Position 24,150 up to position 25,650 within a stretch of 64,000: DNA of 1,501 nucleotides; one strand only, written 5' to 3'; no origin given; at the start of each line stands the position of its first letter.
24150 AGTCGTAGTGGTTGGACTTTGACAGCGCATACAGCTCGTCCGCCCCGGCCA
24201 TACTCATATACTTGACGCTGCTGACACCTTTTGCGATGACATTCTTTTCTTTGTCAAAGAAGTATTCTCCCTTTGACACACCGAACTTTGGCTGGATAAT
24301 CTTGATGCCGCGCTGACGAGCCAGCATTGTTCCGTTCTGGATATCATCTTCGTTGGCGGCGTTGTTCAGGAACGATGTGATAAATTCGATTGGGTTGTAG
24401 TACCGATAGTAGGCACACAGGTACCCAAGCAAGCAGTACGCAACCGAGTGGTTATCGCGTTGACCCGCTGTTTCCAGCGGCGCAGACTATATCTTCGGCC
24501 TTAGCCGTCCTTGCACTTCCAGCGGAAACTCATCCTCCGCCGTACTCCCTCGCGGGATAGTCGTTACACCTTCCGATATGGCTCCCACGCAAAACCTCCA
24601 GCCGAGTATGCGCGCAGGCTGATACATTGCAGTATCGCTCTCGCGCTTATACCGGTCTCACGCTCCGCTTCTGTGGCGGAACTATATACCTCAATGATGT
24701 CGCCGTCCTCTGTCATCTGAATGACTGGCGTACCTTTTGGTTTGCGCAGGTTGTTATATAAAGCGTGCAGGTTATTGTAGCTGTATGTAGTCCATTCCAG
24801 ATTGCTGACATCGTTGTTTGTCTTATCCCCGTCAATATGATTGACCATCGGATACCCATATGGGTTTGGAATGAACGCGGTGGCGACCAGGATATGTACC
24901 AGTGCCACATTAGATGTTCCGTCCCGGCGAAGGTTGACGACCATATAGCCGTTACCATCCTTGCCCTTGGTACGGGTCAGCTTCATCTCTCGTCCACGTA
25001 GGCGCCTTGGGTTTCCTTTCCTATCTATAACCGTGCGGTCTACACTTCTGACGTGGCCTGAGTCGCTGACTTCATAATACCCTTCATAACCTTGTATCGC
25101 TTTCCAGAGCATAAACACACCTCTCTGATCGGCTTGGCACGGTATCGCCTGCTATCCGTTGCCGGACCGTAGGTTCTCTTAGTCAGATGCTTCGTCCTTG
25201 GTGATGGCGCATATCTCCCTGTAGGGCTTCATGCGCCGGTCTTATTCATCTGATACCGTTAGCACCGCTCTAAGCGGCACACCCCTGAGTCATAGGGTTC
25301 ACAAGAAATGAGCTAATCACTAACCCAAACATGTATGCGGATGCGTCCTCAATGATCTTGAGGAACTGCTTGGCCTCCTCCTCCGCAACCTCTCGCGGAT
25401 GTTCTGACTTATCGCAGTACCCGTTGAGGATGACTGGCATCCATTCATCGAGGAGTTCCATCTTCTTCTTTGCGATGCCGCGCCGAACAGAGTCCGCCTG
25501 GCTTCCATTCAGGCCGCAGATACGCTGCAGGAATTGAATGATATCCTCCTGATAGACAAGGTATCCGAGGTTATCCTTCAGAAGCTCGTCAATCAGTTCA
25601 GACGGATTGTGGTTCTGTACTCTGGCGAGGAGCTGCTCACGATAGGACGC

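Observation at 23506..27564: dnaE interrupted by a ~0.87-kb intron-like element carrying an HNH homing endonuclease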

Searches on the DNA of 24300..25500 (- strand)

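Call 3: search_rna_families(source=window, start=24300, end=25500, threshold=evalue, max_evalue=10, show_alignments=3)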
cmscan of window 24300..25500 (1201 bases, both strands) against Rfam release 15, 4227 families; matches with E-value up to 10: 2.
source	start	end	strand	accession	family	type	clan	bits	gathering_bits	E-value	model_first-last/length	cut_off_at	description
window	24466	24496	-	RF00028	Intron_gpI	Intron;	-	16.6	50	0.2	220-251/253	no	Group I catalytic intron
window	25123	25188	-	RF00162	SAM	Cis-reg; riboswitch;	CL00012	14.4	44.4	7.5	1-108/108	no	SAM riboswitch aptamer (S box leader)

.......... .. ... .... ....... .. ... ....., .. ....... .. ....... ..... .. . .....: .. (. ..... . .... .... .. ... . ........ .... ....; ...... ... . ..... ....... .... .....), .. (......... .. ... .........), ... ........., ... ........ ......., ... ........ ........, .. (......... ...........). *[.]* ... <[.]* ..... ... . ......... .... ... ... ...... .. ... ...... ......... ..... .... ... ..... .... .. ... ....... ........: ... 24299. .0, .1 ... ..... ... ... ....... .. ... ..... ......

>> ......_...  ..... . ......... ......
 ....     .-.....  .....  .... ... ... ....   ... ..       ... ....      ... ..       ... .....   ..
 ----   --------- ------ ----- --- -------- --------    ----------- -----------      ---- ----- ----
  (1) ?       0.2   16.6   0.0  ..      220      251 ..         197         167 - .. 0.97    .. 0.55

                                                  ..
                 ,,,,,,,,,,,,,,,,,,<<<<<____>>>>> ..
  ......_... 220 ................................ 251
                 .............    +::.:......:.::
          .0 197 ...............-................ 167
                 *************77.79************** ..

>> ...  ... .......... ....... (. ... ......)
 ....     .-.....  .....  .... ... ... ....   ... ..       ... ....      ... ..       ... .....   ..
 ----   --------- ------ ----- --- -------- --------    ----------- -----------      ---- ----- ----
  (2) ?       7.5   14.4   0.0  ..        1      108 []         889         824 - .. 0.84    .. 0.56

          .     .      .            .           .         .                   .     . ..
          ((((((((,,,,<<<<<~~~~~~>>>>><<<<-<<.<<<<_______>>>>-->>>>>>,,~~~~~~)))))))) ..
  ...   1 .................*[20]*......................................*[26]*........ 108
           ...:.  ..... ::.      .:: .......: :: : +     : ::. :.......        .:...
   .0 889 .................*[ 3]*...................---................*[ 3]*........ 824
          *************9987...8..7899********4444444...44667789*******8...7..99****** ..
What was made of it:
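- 24456..24577 (-): 3' half of the core: P6 3' (nt 746-750), J6/7 AAGGUGU, P7 5' GACUA (761-765), P7.1 with a GCGA loop (766-777), GUA, P7.2 (781-803), P3 3' (808-815), P8 (816-827), J8/7 + P7 3' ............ (827-838), P9 with a GAAA loop (843-858), and the terminal G (867). Rfam RF00028 positions 220-251 match 24496..24466 (call 3).
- On Group I intron (Rfam RF00028): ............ matches model positions 220-231 (call 3).
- RF00028 matches J8/7-P7-P9 (call 3).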

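Call 15: search_rna_families(source=window, start=25110, end=25335, threshold=evalue, max_evalue=10, show_alignments=4)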
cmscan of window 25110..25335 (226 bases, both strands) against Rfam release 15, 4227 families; matches with E-value up to 10: 2.
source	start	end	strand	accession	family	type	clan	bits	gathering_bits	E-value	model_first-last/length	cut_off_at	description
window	25123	25188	-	RF00162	SAM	Cis-reg; riboswitch;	CL00012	14.4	44.4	1.4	1-108/108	no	SAM riboswitch aptamer (S box leader)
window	25226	25256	-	RF01337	CRISPR-DR24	Gene; CRISPR;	-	12.6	35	7.6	1-30/30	no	CRISPR RNA direct repeat element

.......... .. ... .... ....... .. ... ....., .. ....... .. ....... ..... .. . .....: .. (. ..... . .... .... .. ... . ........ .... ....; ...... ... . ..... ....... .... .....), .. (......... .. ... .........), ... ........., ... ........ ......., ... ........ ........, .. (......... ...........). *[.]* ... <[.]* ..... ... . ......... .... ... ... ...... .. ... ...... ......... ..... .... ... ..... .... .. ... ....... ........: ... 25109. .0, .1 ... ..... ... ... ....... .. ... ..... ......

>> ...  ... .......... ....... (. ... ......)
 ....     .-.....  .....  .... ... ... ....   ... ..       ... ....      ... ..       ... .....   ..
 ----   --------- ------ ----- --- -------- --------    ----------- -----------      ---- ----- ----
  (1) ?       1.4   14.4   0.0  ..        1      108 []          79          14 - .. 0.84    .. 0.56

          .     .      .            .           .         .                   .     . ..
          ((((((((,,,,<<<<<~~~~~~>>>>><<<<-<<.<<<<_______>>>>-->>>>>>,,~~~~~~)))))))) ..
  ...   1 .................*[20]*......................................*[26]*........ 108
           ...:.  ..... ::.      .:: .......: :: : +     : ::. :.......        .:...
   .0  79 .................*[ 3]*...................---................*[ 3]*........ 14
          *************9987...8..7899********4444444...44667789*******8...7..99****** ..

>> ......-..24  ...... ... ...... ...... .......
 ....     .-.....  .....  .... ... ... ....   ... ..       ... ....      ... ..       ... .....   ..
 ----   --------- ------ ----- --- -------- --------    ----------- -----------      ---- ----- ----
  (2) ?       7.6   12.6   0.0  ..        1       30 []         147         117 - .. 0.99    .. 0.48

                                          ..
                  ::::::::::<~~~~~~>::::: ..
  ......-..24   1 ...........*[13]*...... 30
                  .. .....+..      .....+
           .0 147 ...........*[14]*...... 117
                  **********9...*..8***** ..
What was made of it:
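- Rfam finds nothing in the 5' half (call 15).
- Tried and rejected: Rfam at permissive E-values on the 5' half gave only chance-level SAM and CRISPR-DR hits (call 15).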

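Call 16: search_dna_similar(query=window:24456-25322:-, collection=phages, mode=distant, max_evalue=0.01)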
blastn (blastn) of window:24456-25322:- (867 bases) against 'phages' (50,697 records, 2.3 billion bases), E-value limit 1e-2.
Records with a match: 114; places in all: 114; records where one place covers at least 80% of the query: 0.
Best place of each record, by identity: 90-95% 6; 80-90% 24; 60-80% 84.
By first word of the organism name: Yersinia 34; Enterococcus 12; Bacillus 9; Lactococcus 7; Campylobacter 6; Enterocloster 5; Salmonella 5; Clostridium 4; Staphylococcus 4; Escherichia 4; and 13 more.
By host as written in the record: Yersinia pestis 31; Campylobacter jejuni 6; - 5; Lactococcus lactis subsp. cremoris CA-49 5; Clostridium_AP sp000509125 DA266 4; Enterocloster bolteae DA473 3; Enterococcus faecalis 3; Enterococcus faecium 3; and 42 more.
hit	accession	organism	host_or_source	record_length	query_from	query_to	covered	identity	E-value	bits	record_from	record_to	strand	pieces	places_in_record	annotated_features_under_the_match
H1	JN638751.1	Bacillus phage G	Bacillus megaterium str. ATCC 43725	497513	60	195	16%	78.8%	2e-21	110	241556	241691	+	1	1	none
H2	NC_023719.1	Bacillus phage G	Bacillus megaterium str. ATCC 43725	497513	60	195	16%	78.8%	2e-21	110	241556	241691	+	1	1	none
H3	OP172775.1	Clostridium phage CS266P1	Clostridium_AP sp000509125 DA266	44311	58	190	15%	79.3%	6e-22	111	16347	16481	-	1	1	none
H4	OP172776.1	Clostridium phage CS266P2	Clostridium_AP sp000509125 DA266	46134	58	190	15%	79.3%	6e-22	111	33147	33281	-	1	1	none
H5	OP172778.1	Clostridium phage CS266P4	Clostridium_AP sp000509125 DA266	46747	58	190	15%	79.3%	6e-22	111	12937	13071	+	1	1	none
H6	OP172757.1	Enterocloster phage CB473P3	Enterocloster bolteae DA473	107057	19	158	16%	73.4%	1e-11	78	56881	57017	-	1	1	hypothetical protein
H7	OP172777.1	Clostridium phage CS266P3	Clostridium_AP sp000509125 DA266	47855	58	190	15%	77.0%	1e-17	98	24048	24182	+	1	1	none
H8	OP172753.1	Enterocloster phage CB457P1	Enterocloster bolteae DA457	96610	19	158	16%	73.1%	2e-10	74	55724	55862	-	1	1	hypothetical protein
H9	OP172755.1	Enterocloster phage CB473P1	Enterocloster bolteae DA473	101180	19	158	16%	73.1%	2e-10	74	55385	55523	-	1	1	hypothetical protein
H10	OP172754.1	Enterocloster phage CB457P2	Enterocloster bolteae DA457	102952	19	158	16%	72.4%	2e-9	70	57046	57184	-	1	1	hypothetical protein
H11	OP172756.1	Enterocloster phage CB473P2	Enterocloster bolteae DA473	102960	19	158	16%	72.4%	2e-9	70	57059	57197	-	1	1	hypothetical protein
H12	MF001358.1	Enterococcus phage EF1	Enterococcus faecalis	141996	58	191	15%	70.5%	1e-4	55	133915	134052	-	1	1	none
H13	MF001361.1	Enterococcus phage EF5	Enterococcus faecalis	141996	58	191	15%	70.5%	1e-4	55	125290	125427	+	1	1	none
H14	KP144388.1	Geobacillus virus E3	failed fermentation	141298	21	810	13%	82.9%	3e-7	114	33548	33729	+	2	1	none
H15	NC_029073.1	Geobacillus virus E3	failed fermentation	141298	21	810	13%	82.9%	3e-7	114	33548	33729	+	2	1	none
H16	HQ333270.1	Yersinia phage Yep-phi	Yersinia pestis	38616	744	854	13%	72.3%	4e-5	55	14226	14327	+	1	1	DNA polymerase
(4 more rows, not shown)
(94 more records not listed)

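Call 17: get_annotated_region(hit=H14, flank=1500)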
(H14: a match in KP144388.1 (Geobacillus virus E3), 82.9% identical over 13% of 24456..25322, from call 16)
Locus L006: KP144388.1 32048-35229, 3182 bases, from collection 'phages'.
description: Geobacillus virus E3, complete genome.
organism: Geobacillus virus E3 (NCBI taxid 1572712)
taxonomy: Viruses; Duplodnaviria; Heunggongvirae; Uroviricota; Caudoviricetes
host: -; source: failed fermentation; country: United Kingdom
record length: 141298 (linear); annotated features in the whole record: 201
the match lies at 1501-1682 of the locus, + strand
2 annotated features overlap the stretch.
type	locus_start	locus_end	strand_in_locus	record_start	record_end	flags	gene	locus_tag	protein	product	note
CDS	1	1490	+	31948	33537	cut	-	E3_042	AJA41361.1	putative tape measure protein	GP42; putative tape measure protein N-terminal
CDS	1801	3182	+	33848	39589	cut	-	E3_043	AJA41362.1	putative tape measure protein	GP43; putative tape measure protein C-terminal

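Call 18: get_annotated_region(hit=H1, flank=2000)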
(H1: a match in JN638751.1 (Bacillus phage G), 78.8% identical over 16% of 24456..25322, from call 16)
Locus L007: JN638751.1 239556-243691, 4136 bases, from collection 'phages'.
description: Bacillus phage G, complete genome.
organism: Bacillus phage G (NCBI taxid 2884420)
taxonomy: Viruses; Duplodnaviria; Heunggongvirae; Uroviricota; Caudoviricetes; Donellivirus; Donellivirus gee
host: Bacillus megaterium str. ATCC 43725; source: soil; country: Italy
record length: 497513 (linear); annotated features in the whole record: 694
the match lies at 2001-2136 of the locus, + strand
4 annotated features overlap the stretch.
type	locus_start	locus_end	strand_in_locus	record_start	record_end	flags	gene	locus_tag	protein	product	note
CDS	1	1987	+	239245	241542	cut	329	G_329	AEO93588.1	gp329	DNA polymerase III; DnaE-like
CDS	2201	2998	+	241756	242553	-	330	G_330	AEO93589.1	gp330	homing endonuclease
CDS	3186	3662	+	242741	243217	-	331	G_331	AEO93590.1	gp331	-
CDS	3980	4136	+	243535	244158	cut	332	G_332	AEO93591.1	gp332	-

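Call 19: get_annotated_region(hit=H3, flank=2000)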
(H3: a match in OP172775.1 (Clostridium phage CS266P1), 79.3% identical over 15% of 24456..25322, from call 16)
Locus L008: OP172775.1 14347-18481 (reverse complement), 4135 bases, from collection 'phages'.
description: Clostridium phage CS266P1, complete genome.
organism: Clostridium phage CS266P1 (NCBI taxid 2968622)
taxonomy: Viruses; Duplodnaviria; Heunggongvirae; Uroviricota; Caudoviricetes
host: Clostridium_AP sp000509125 DA266; source: Human feces; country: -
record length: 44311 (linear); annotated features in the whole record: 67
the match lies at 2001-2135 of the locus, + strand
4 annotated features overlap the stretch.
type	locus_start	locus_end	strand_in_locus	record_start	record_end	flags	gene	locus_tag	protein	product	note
CDS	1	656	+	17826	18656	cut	-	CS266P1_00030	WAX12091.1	hypothetical protein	-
CDS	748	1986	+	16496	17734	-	-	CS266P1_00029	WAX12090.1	hypothetical protein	-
CDS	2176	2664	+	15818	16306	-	-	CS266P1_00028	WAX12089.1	DNA endonuclease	DNA endonuclease I-HmuI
CDS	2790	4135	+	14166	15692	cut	-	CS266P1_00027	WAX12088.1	hypothetical protein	-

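Call 20: get_annotated_region(hit=H16, flank=2000)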
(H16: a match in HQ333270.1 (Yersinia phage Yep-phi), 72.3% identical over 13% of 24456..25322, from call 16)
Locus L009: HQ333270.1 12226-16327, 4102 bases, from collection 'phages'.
description: Yersinia phage Yep-phi, complete genome.
organism: Yersinia phage Yep-phi (NCBI taxid 928293)
taxonomy: Viruses; Duplodnaviria; Heunggongvirae; Uroviricota; Caudoviricetes; Autographiviridae; Studiervirinae; Berlinvirus; Berlinvirus Yepf
host: Yersinia pestis; source: -; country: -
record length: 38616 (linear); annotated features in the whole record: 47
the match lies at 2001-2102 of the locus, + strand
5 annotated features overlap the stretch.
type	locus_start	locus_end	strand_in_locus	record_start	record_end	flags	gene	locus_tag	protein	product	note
CDS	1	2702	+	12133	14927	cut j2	-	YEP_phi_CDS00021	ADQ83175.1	DNA polymerase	-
CDS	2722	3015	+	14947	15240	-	-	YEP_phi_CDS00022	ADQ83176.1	gp5.5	-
CDS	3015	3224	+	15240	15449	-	-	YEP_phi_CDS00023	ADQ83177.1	gp5.7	-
CDS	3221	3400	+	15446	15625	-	-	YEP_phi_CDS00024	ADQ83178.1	gp5.9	-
CDS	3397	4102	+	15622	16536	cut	-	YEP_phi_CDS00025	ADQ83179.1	exonuclease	-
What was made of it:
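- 24456..24577 (-): About 72% identity to the intron region of the joined DNA polymerase CDS of Yersinia T7-like phages (calls 16, 20).
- Closest known: Group IA2 introns with nicking HNH endonucleases in phage DNA polymerase genes: SPO1/SP82. Same: The 3' core is about 72% identical to the intron of Yersinia T7-like phages (calls 16, 20).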

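Call 21: search_rna_families(sources=[L006, L007, L008, L009], threshold=gathering, show_alignments=2)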
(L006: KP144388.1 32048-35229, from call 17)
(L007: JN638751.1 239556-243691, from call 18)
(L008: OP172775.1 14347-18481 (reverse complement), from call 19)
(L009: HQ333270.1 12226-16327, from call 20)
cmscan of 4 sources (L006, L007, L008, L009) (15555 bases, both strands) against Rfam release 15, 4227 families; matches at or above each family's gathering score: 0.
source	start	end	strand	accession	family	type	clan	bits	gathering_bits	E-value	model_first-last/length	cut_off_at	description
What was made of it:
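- Tried and rejected: Rfam at gathering on four related loci found nothing, even for the Yersinia phage intron whose CDS is annotated as joined (call 21).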

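Call 22: search_rna_families(source=L006, start=1440, end=1860, threshold=evalue, max_evalue=10, show_alignments=2)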
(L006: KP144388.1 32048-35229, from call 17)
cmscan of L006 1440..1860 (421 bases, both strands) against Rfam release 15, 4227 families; matches with E-value up to 10: 2.
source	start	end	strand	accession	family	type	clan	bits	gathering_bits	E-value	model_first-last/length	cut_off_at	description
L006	1445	1746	+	RF00028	Intron_gpI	Intron;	-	48.7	50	1.7e-11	1-253/253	no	Group I catalytic intron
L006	1626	1661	-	RF01329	CRISPR-DR15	Gene; CRISPR;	-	16.5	36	1.5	1-37/37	no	CRISPR RNA direct repeat element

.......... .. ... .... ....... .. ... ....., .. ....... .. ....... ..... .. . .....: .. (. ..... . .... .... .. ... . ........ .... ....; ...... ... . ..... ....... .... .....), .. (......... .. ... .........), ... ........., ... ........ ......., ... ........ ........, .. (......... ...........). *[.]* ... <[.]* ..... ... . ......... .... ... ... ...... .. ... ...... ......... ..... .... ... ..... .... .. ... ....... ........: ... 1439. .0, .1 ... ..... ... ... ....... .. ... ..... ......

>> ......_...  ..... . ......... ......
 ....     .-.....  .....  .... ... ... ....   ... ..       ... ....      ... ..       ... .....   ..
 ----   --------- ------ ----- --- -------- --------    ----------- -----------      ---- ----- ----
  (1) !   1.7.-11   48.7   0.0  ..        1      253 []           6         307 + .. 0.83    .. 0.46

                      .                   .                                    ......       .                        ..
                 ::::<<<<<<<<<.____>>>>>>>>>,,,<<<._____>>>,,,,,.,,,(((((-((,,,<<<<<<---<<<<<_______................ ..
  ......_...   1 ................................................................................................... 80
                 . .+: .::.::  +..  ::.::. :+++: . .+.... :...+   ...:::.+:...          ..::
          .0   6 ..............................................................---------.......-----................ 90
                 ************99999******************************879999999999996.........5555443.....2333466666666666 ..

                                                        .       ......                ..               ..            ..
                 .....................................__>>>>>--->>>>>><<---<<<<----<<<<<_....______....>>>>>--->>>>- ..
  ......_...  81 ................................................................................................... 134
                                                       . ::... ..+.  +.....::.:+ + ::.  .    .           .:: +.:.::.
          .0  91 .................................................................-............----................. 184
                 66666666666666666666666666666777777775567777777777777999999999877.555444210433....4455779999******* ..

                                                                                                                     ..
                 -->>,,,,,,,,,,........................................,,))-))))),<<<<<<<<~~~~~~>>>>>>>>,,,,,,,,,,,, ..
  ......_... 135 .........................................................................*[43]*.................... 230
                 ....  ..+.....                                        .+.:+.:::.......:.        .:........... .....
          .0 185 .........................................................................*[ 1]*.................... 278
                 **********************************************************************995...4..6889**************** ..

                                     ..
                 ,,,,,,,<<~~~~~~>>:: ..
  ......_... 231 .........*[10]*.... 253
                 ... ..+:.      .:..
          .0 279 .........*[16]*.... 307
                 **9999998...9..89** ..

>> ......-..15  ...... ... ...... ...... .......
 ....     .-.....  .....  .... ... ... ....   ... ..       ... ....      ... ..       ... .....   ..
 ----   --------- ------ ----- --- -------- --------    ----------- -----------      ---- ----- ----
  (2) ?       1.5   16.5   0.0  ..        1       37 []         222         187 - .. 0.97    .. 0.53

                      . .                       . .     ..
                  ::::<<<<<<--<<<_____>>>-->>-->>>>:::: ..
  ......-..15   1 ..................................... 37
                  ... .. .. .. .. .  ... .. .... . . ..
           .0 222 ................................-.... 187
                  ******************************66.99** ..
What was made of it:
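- On Group I intron (Rfam RF00028): Family member E3: 48.7 bits over the full length (call 22).
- Closest known: Geobacillus virus E3 intron between tape-measure ORFs gp42/gp43. Same: It matches RF00028 end to end at 48.7 bits (calls 17, 22).
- The homologous ORF-less intron of Geobacillus virus E3 matches RF00028 over positions 1-253 at 48.7 bits, E=1.7e-11 (call 22).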

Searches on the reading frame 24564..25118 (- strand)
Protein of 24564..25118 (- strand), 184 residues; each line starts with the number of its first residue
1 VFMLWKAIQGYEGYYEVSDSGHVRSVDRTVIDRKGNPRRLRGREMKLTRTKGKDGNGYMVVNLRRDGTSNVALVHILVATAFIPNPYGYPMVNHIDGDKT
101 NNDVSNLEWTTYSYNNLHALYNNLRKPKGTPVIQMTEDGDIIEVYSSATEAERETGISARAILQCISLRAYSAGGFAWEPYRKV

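Call 5: search_protein_families(library=pfam, proteins=[window:24564-25118:-], max_evalue=0.01)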
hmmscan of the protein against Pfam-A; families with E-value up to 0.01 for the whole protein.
window:24564-25118:- (184 aa): 2 families
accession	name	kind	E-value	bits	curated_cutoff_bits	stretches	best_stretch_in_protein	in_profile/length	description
PF07463.16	NUMOD4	-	3.8e-14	53.1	23.4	1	4-64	2-49/49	NUMOD4 motif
PF13392.12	HNH_3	-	4.9e-08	32.9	24.8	1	73-116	2-45/46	HNH endonuclease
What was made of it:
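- On HNH homing endonuclease, I-HmuI type: NUMOD4 3.8e-14 and HNH_3 4.9e-8 (call 5).
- Checked: The ORF between them has NUMOD4 + HNH_3 (call 5). list_orfs starts it at a GTG at 25118.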

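Call 55: search_solved_structures(query=window:24564-25112:-, max_evalue=0.01, show_alignments=1)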
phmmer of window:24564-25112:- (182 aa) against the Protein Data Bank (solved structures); distinct sequences matched with E-value up to 0.01: 1.
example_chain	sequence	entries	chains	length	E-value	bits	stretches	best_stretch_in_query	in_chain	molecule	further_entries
1u3e_M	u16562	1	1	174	4.4e-10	42.7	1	1-142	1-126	HNH homing endonuclease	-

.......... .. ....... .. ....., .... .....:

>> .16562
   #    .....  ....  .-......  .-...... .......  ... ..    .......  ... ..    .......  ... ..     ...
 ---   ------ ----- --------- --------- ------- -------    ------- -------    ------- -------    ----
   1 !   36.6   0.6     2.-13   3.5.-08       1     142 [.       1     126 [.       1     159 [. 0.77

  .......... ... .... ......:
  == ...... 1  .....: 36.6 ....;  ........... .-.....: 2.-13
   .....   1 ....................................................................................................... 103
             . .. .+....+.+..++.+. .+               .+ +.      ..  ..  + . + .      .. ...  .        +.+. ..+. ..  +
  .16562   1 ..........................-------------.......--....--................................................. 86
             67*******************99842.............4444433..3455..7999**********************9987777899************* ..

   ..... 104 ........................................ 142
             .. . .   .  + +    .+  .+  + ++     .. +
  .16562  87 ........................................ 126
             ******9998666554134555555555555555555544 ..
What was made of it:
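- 24564..25112 (-): Homing endonuclease gene (182 aa from the ATG; NUMOD4 + HNH_3) in the P6 loop. Its last codons overlap the P6 3' strand and J6/7, and its stop UAA abuts P7. PDB 1U3E I-HmuI, E=4.4e-10 (call 55).
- On HNH homing endonuclease, I-HmuI type: 1U3E E=4.4e-10 over residues 1-142 (call 55).
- Closest known: Group IA2 introns with nicking HNH endonucleases in phage DNA polymerase genes: SPO1/SP82. Same: The ORF resembles I-HmuI (call 55).
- The ORF has NUMOD4+HNH_3 (call 5) and resembles I-HmuI 1U3E (call 55).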
